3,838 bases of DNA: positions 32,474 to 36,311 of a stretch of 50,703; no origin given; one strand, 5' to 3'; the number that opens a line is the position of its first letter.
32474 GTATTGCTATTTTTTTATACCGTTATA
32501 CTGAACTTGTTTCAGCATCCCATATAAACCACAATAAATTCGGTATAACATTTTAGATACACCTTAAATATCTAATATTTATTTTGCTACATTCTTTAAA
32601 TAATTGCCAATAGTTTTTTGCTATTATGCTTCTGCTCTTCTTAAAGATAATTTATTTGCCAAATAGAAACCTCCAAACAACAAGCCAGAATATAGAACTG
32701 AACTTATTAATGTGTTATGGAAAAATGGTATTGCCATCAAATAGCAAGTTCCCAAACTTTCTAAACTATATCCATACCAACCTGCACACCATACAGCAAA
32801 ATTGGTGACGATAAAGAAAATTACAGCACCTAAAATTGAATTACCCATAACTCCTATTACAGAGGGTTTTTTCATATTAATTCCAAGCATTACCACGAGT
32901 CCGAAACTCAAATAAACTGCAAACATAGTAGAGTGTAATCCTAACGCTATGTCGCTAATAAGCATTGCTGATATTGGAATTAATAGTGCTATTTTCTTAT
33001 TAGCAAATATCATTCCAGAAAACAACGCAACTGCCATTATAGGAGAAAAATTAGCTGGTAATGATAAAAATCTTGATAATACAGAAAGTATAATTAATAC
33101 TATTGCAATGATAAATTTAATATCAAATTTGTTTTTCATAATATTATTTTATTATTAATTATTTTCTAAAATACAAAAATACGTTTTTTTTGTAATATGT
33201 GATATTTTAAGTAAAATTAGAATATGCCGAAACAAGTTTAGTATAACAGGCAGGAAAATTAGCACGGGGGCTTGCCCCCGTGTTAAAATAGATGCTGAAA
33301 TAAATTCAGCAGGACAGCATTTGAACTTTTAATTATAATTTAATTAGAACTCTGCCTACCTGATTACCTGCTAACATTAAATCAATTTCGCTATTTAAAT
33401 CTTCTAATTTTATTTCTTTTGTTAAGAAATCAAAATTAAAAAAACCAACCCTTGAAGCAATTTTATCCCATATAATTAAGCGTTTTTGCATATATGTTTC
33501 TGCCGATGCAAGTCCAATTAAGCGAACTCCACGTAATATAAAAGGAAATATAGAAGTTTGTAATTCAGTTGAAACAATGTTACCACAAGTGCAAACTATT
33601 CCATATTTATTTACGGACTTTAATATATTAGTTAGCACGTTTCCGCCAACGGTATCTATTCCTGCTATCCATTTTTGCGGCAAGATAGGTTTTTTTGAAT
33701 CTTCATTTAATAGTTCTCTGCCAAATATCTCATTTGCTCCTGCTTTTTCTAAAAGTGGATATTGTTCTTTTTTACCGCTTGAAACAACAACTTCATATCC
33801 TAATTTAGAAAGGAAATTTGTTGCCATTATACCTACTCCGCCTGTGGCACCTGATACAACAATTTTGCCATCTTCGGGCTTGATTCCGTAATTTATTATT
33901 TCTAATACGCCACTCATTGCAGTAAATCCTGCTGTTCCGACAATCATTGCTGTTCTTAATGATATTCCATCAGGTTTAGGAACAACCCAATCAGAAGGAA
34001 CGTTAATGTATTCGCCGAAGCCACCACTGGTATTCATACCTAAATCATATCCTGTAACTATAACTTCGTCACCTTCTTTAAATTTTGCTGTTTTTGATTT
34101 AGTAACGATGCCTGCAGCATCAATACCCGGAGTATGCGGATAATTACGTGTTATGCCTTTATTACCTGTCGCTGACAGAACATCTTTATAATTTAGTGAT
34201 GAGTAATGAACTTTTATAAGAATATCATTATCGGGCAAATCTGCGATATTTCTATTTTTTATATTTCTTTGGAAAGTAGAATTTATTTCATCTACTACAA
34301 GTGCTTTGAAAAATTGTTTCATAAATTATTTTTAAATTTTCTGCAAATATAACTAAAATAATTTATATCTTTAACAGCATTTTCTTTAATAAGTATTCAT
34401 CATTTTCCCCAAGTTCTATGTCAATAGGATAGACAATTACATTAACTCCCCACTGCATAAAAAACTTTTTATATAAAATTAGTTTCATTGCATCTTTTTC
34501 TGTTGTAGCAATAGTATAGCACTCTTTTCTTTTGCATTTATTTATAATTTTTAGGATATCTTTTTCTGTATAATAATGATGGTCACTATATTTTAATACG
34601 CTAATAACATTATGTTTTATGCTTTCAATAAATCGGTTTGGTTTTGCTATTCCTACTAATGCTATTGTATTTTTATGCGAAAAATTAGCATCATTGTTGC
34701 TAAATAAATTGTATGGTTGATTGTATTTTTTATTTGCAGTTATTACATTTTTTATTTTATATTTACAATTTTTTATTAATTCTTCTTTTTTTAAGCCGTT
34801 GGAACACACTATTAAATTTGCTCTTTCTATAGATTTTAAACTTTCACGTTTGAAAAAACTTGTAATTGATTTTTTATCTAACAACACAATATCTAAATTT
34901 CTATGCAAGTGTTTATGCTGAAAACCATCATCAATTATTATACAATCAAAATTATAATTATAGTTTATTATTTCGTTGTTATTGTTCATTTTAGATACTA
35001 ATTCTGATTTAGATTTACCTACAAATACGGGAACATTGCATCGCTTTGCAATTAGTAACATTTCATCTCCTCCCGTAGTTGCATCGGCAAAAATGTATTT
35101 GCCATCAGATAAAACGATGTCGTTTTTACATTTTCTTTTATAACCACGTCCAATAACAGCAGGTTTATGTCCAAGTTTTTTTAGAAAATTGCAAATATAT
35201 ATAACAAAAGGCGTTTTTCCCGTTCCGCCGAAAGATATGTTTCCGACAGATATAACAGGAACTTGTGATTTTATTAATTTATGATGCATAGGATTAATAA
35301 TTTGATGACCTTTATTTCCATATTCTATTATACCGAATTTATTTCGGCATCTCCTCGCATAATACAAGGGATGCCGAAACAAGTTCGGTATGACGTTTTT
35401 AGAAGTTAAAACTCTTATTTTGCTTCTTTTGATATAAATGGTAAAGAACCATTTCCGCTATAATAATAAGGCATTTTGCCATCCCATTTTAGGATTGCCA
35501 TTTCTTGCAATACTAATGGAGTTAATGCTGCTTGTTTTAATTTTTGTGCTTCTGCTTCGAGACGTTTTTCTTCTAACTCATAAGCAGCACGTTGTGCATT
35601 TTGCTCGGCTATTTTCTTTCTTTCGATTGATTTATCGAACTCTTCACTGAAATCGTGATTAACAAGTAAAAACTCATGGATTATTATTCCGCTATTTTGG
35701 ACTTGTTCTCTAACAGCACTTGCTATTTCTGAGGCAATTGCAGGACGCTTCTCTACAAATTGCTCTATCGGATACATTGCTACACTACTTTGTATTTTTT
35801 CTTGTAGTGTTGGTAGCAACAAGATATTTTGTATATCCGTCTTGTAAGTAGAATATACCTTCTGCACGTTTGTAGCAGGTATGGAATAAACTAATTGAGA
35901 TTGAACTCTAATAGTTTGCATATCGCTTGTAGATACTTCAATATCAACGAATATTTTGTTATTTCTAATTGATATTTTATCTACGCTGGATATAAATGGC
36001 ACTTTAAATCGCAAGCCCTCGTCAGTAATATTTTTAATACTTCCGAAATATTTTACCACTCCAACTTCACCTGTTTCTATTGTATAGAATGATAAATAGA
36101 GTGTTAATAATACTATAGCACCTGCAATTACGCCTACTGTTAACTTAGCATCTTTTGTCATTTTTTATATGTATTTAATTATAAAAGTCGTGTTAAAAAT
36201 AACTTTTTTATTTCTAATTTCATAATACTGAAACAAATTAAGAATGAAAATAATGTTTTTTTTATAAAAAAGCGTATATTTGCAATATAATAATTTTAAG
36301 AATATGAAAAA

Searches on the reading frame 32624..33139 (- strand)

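Call 19: search_protein_families(library=pfam, proteins=[window:32624-33139:-], max_evalue=0.0001)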
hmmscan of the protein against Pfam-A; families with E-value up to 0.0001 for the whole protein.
window:32624-33139:- (171 aa): 1 family
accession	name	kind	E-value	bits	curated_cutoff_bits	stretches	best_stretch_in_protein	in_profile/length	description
PF20221.3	DUF6580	-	1.7e-46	158.8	27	1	5-163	3-157/162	Family of unknown function (DUF6580)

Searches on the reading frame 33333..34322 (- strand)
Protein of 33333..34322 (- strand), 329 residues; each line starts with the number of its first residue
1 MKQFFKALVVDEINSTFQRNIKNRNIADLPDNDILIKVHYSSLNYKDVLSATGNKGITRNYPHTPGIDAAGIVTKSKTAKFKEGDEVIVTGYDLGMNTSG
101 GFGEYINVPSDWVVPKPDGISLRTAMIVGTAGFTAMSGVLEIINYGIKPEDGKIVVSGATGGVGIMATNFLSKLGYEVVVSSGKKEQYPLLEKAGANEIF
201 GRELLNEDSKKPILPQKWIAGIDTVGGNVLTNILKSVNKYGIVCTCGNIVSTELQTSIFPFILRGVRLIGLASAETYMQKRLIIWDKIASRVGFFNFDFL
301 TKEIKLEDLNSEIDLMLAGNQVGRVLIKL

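Call 19: search_protein_families(library=pfam, proteins=[window:33333-34322:-], max_evalue=0.0001)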
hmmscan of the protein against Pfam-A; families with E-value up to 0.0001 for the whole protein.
window:33333-34322:- (329 aa): 2 families
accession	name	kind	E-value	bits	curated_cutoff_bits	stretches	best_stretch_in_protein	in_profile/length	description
PF08240.17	ADH_N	-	9.3e-16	58.4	23.5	1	31-118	2-104/104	Alcohol dehydrogenase GroES-like domain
PF00107.32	ADH_zinc_N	-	3e-11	43.8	31.8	1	162-275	1-116/129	Zinc-binding dehydrogenase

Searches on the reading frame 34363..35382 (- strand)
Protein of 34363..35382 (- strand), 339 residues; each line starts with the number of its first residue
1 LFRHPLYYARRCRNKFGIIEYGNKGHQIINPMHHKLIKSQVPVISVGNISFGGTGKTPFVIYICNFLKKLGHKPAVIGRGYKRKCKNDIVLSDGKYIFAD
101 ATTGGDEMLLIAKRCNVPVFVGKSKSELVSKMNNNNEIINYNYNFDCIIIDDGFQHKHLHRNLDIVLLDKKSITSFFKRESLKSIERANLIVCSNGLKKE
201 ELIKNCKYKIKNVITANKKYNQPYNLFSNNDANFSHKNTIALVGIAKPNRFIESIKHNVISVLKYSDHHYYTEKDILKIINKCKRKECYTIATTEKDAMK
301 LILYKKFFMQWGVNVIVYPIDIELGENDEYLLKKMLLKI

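Call 19: search_protein_families(library=pfam, proteins=[window:34363-35382:-], max_evalue=0.0001)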
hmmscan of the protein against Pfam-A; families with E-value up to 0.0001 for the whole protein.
window:34363-35382:- (339 aa): 1 family
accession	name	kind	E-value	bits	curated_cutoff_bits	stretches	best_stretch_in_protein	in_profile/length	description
PF02606.20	LpxK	-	1.5e-62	212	27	1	37-328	31-315/328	Tetraacyldisaccharide-1-P 4'-kinase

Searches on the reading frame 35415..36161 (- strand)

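Call 19: search_protein_families(library=pfam, proteins=[window:35415-36161:-], max_evalue=0.0001)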
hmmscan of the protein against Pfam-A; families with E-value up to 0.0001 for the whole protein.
window:35415-36161:- (248 aa): 1 family
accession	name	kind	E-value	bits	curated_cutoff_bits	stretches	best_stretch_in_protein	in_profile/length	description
PF01145.31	Band_7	-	2.7e-32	112.7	23.6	1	27-198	2-174/176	SPFH domain / Band 7 family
